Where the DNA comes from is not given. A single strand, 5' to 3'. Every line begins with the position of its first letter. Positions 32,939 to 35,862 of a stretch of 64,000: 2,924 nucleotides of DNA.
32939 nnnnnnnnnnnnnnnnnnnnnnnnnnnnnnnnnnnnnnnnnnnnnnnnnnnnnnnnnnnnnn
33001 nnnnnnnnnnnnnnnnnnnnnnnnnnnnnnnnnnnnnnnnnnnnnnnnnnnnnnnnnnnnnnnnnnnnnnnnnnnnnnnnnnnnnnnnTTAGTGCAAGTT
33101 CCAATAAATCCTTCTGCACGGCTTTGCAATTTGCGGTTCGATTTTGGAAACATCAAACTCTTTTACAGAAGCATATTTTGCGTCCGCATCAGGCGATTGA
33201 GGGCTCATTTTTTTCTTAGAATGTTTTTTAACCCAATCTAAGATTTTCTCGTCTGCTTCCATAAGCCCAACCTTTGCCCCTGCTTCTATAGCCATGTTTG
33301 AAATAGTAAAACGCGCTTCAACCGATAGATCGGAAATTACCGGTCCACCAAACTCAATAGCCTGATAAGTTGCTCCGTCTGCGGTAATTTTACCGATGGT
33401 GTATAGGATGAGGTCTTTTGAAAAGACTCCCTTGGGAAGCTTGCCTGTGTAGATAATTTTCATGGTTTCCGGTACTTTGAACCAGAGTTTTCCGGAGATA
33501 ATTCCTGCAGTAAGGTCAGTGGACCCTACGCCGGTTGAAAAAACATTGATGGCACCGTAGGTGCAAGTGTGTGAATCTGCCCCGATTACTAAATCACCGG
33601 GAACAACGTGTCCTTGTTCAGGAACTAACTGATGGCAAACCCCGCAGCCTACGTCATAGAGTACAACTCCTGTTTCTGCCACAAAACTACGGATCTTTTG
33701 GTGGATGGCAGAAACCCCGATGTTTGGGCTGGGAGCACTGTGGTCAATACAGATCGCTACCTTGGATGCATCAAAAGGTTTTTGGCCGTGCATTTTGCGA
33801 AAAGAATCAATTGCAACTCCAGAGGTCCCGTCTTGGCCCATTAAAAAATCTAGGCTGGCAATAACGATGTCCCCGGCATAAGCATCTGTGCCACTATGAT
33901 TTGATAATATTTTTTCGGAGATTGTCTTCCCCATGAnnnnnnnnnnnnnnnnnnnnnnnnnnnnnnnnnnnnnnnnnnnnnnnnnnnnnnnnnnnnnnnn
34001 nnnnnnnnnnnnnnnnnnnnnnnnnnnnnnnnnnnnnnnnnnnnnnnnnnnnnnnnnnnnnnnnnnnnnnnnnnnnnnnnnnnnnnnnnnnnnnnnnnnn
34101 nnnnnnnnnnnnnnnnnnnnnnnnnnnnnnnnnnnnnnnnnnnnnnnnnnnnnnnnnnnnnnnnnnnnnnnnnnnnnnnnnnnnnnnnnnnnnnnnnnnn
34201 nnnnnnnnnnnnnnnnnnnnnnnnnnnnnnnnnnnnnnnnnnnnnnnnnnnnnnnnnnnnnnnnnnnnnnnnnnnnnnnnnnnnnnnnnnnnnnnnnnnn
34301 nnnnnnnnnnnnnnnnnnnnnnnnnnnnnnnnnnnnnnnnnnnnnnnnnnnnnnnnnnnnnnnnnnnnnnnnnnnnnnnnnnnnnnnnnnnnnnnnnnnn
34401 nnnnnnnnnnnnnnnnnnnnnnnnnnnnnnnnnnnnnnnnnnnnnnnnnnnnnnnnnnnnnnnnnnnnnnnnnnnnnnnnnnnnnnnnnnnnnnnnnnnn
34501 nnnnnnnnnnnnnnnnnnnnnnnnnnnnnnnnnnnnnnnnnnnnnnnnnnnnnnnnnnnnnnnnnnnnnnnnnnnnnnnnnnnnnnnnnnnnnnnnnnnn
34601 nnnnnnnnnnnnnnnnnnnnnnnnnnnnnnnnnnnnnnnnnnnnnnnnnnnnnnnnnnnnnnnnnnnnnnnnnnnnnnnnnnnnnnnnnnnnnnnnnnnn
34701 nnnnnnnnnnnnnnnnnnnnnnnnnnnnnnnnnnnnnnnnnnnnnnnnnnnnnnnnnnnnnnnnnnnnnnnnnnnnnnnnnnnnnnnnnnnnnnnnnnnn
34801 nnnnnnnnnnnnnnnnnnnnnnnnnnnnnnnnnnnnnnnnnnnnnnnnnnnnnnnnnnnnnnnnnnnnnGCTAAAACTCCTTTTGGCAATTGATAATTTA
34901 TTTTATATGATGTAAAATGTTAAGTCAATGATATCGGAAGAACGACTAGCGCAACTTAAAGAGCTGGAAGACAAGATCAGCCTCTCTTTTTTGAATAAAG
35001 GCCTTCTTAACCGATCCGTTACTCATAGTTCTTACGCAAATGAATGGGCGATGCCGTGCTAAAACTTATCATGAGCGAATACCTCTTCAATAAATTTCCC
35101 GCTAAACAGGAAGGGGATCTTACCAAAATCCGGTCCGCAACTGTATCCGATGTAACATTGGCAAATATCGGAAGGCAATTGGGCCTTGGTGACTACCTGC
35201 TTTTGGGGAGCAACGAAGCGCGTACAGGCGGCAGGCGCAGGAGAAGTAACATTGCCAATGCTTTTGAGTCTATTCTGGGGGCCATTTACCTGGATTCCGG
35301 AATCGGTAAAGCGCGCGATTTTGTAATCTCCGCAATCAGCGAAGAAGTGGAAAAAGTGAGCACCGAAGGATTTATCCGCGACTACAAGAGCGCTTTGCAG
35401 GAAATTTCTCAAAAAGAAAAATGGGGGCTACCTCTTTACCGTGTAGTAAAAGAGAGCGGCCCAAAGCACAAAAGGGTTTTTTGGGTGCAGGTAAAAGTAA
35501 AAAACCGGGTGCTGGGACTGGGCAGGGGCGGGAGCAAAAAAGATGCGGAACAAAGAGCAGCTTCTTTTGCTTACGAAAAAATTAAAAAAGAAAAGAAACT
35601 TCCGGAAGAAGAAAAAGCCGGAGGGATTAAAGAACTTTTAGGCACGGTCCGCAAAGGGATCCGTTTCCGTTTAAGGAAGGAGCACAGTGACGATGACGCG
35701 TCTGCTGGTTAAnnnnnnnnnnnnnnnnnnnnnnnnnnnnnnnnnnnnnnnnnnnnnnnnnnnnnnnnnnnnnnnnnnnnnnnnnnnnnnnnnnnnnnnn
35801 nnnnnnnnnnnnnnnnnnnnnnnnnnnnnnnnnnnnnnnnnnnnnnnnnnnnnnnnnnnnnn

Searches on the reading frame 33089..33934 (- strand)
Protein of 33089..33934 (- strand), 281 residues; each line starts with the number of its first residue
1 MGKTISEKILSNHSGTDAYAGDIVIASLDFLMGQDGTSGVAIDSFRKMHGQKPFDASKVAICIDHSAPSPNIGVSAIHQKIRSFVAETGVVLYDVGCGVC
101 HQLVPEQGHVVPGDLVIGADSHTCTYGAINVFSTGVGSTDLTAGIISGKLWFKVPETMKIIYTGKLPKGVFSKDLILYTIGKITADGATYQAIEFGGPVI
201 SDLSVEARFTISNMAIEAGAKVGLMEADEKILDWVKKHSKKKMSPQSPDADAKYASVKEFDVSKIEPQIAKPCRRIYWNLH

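Call 18: search_protein_families(library=pfam, proteins=[window:33089-33934:-], max_evalue=0.001)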
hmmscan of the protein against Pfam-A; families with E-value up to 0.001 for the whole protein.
window:33089-33934:- (281 aa): 1 family
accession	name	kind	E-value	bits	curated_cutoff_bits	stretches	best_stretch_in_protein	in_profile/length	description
PF00330.25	Aconitase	-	4.9e-59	201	28.7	1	7-273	1-295/463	Aconitase family (aconitate hydratase)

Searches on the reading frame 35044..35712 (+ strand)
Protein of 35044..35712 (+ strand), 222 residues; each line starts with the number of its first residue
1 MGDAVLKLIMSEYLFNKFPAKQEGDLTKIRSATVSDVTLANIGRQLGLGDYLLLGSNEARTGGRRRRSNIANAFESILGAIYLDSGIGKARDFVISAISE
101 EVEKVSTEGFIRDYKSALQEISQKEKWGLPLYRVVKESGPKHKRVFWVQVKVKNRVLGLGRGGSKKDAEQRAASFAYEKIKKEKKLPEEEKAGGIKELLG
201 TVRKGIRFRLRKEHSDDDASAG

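Call 18: search_protein_families(library=pfam, proteins=[window:35044-35712:+], max_evalue=0.001)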
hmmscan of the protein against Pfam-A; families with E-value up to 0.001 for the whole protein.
window:35044-35712:+ (222 aa): 4 families
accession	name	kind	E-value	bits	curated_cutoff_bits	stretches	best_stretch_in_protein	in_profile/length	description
PF14622.11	Ribonucleas_3_3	-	2.8e-24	86.2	35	1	1-99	28-125/128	Ribonuclease-III-like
PF00636.31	Ribonuclease_3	-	2.2e-22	80.2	27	1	1-86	6-102/102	Ribonuclease III domain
PF00035.32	dsrm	-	5.2e-16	59.4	23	1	114-179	1-65/66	Double-stranded RNA binding motif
PF14709.13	DND1_DSRM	-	6.5e-09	36.4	25.7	1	115-156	4-45/80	double strand RNA binding domain from DEAD END PROTEIN 1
